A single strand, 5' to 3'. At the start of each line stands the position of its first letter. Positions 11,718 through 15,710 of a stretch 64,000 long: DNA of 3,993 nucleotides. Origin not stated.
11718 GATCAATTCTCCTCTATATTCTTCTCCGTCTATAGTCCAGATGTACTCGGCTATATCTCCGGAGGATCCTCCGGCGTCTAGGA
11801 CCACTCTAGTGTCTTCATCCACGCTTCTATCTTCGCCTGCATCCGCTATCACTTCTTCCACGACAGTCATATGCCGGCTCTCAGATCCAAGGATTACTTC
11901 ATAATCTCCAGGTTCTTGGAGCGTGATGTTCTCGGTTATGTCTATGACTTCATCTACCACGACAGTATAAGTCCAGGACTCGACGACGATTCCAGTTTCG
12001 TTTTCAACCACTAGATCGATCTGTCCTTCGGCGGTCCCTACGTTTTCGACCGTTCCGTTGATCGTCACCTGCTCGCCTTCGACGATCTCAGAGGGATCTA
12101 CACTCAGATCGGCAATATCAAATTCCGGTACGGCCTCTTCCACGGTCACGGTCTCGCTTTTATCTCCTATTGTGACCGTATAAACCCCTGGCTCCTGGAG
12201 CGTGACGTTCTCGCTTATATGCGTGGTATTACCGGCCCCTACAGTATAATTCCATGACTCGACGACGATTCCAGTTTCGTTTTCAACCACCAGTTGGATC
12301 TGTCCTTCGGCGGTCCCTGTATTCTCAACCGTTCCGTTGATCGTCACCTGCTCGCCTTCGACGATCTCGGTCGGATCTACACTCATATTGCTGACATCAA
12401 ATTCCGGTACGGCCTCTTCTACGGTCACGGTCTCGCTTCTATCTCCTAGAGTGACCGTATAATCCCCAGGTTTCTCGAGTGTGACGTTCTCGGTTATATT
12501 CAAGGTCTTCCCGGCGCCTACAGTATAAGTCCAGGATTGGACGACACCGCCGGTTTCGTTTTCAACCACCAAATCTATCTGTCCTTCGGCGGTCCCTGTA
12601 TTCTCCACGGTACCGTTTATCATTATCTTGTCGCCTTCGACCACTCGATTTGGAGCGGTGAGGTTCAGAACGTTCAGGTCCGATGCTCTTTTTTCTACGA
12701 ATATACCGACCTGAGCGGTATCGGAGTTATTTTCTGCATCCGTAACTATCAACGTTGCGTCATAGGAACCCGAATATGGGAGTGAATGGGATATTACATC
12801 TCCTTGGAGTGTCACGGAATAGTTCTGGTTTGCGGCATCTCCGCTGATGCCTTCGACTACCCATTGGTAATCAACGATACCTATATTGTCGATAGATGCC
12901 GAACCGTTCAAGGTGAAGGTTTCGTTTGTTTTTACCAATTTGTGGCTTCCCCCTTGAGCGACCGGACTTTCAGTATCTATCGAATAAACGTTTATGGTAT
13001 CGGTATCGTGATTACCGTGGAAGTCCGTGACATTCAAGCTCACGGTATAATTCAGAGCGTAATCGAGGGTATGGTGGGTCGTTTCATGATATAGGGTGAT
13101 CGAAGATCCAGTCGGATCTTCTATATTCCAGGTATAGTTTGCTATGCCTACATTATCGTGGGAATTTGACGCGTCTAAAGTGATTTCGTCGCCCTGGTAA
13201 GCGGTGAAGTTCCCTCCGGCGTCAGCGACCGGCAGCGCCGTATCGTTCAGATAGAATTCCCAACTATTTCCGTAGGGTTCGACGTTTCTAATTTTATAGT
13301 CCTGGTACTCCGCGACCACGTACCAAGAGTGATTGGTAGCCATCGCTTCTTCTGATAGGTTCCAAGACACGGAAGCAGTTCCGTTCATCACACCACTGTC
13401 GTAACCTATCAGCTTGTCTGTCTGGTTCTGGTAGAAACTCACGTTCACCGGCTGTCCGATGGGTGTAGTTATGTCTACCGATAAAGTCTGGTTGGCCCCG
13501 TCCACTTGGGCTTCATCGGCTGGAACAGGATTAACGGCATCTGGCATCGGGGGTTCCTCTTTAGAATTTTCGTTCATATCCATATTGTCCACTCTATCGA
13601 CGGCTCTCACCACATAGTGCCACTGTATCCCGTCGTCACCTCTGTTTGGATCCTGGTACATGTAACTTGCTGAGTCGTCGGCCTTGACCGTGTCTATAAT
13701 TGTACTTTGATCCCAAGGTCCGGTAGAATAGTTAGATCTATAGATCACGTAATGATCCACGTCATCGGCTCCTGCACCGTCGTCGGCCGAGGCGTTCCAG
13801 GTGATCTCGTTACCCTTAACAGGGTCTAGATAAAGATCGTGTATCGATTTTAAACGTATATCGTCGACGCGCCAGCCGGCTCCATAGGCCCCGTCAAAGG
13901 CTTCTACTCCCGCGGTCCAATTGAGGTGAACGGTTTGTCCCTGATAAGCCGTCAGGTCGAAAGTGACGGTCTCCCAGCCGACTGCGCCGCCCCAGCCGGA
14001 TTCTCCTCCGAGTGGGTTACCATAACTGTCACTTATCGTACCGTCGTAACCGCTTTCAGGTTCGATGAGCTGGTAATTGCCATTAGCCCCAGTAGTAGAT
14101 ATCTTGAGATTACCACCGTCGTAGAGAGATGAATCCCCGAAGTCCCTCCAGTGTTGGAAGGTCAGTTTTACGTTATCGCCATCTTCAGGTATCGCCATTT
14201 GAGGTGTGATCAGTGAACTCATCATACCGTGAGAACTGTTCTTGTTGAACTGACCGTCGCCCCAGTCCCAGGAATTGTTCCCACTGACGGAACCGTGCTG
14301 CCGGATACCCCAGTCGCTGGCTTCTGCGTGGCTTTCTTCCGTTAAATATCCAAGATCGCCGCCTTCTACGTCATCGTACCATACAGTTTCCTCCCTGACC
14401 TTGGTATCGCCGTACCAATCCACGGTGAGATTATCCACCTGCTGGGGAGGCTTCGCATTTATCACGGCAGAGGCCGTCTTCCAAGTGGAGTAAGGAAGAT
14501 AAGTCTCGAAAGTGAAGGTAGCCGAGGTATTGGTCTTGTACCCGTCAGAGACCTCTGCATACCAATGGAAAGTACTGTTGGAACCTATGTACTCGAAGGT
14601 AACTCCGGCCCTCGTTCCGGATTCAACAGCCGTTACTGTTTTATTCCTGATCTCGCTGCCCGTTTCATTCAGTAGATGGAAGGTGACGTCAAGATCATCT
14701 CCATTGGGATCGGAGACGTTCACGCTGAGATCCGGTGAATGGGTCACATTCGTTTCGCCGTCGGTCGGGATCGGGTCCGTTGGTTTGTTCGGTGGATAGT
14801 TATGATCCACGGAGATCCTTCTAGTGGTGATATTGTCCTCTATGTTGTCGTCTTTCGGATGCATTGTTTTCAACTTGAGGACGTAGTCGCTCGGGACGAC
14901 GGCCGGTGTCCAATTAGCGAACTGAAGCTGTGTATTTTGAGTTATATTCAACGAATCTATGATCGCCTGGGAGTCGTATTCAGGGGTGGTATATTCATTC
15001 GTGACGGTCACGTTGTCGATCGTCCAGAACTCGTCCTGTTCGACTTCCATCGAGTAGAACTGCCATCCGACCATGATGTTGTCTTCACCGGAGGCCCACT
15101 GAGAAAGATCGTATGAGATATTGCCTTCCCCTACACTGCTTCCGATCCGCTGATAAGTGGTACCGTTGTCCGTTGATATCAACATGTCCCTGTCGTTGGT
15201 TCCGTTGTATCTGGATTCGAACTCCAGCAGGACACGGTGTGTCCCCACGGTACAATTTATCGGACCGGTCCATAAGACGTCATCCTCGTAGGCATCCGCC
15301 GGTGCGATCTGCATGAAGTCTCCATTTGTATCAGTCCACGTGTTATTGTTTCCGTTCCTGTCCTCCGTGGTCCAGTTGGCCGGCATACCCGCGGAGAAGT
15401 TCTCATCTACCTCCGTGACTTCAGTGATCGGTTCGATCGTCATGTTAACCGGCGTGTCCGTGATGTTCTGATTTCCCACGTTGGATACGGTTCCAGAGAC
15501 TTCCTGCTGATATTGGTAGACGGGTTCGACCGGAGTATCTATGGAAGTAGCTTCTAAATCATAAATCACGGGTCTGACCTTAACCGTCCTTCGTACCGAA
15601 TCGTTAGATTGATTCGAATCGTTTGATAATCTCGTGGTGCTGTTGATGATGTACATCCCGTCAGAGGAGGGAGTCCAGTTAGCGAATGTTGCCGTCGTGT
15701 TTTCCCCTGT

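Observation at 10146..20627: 3493-aa S8-protease-headed giant surface protein with a TM anchor and a repetitive polyacidic cytoplasmic tail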

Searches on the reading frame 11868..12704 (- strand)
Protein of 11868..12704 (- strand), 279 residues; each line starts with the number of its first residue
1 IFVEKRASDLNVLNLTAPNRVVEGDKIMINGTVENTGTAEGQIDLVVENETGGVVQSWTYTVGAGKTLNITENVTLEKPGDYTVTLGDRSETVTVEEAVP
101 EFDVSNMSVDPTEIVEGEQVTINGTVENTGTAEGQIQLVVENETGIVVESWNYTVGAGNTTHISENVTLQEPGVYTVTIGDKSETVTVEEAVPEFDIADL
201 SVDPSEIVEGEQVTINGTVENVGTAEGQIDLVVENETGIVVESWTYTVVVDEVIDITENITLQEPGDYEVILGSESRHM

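Call 14: search_protein_families(library=pfam, proteins=[window:11868-12704:-], max_evalue=1)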
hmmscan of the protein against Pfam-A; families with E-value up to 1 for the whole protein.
window:11868-12704:- (279 aa): 24 families
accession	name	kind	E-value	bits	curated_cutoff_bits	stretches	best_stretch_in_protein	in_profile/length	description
PF05506.17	PLipase_C_C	-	8.1e-10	39.9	24.4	2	32-85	17-66/80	Bacterial phospholipase C, C-terminal domain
PF18981.6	InlK_D3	-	1.9e-07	31.5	25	1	68-90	38-60/75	Internalin K domain (D3/D4)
PF07705.17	CARDB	-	4.1e-07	30.6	22.7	3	8-86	2-81/101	CARDB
PF00207.28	A2M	-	2.4e-06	27.7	21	1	12-40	57-85/92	Alpha-2-macroglobulin family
PF11589.14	DUF3244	-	1.6e-05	25.2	25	2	39-90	38-87/96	Domain of unknown function (DUF3244)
PF16640.11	Big_3_5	-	5.5e-05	24.1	35.5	2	108-178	2-66/88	Bacterial Ig-like domain (group 3)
PF23619.1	Ig_VWA7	-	0.00017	22.2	27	0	201-267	6-71/104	VWA7 Ig-like domain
PF10634.15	Iron_transport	-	0.0003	21.5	21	0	146-179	80-113/150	Fe2+ transport protein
PF01336.31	tRNA_anti-codon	-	0.0022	18.3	27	0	107-142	38-71/75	OB-fold nucleic acid binding domain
PF11271.13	PorA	-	0.0028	17.5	29.5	0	109-149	184-224/297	Porin PorA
PF22544.2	HYDIN_VesB_CFA65-like_Ig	-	0.003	18.2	25.5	0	100-167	1-70/100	HYDIN/CFA65/VesB-like, Ig-like domain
PF07610.17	DUF1573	-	0.0038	17.6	26.1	1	104-173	3-73/98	Protein of unknown function (DUF1573)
PF23284.2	KOW2_Spt5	-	0.0039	17.4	28.9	1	206-222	6-22/50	Transcription elongation factor SPT5, second KOW domain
PF16758.11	UL141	-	0.0049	17.1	35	0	58-106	66-115/191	Herpes-like virus membrane glycoprotein UL141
PF13205.12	Big_5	-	0.02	16.1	23.6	1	37-88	36-85/105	Bacterial Ig-like domain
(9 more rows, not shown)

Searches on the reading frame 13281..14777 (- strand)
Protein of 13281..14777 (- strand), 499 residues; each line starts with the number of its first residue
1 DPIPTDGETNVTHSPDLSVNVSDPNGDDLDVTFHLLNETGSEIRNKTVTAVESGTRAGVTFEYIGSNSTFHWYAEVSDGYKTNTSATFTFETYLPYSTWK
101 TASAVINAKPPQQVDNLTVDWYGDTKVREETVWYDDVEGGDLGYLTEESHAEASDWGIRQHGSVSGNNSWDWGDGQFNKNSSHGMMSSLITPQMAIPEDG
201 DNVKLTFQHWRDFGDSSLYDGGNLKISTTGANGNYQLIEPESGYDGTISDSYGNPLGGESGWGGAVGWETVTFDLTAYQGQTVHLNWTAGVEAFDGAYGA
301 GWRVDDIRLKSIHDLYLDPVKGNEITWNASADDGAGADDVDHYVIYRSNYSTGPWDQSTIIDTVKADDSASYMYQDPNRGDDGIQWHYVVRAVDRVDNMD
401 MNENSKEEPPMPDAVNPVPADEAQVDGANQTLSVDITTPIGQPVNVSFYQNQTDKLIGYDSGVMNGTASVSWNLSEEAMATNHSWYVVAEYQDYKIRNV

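Call 36: search_protein_families(library=ncbifam, proteins=[window:13281-14777:-], max_evalue=1)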
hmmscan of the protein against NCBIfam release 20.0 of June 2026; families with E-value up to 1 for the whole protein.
window:13281-14777:- (499 aa): 0 families

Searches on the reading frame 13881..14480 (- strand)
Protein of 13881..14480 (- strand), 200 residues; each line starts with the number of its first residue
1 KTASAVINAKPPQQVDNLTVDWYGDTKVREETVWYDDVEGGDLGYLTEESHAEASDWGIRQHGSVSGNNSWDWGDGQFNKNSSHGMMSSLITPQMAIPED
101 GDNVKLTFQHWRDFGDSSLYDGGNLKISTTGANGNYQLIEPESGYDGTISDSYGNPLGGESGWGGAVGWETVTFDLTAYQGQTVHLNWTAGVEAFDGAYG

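Call 14: search_protein_families(library=pfam, proteins=[window:13881-14480:-], max_evalue=1)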
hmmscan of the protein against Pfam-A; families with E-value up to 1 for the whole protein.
window:13881-14480:- (200 aa): 1 family
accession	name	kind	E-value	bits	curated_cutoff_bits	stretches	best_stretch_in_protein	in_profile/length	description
PF20773.4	InhA-like_MAM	-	0.0055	16.7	26.9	1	74-189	37-146/191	Immune inhibitor A-like, MAM domain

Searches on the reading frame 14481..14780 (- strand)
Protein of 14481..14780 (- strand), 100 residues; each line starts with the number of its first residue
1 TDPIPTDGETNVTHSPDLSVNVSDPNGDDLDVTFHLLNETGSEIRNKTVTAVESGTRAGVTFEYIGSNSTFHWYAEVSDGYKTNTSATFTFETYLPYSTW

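Call 14: search_protein_families(library=pfam, proteins=[window:14481-14780:-], max_evalue=1)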
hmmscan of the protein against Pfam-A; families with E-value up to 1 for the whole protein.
window:14481-14780:- (100 aa): 2 families
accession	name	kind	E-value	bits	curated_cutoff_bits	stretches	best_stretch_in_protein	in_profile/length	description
PF21027.3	Sde0182_C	-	0.013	16.5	27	1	21-82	7-70/83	Cellulose-binding protein Sde0182, C-terminal domain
PF06232.16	ATS3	-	0.14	12.5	27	1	52-100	70-119/125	Embryo-specific protein 3, (ATS3)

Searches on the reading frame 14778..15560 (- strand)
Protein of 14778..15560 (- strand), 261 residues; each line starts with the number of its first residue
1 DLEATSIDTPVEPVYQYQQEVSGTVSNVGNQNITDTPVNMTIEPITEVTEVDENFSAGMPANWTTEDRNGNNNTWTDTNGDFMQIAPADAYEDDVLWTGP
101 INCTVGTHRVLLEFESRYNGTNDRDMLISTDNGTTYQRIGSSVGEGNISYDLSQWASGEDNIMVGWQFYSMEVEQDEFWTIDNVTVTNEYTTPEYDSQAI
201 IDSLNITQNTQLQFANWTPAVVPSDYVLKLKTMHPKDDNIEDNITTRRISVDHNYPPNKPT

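Call 14: search_protein_families(library=pfam, proteins=[window:14781-15560:-], max_evalue=1)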
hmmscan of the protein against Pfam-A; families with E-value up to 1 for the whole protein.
window:14781-15560:- (260 aa): 2 families
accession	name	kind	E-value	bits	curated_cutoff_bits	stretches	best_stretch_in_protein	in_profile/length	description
PF22461.2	SLBB_2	-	0.077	13.5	27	0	21-40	5-24/79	SLBB domain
PF07705.17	CARDB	-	0.18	12.4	22.7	1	1-68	3-73/101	CARDB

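Call 36: search_protein_families(library=ncbifam, proteins=[window:14778-15560:-], max_evalue=1)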
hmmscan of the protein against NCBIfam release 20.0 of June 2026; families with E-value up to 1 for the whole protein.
window:14778-15560:- (261 aa): 2 families
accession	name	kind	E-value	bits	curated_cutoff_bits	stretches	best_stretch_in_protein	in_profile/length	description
NF047800.1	LIC12353_lipo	equivalog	0.066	12.3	350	1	110-174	126-189/298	LIC12353 family lipoprotein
NF033867.1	blaPAU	exception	0.21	10.9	640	1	46-79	217-250/293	PAU family class A beta-lactamase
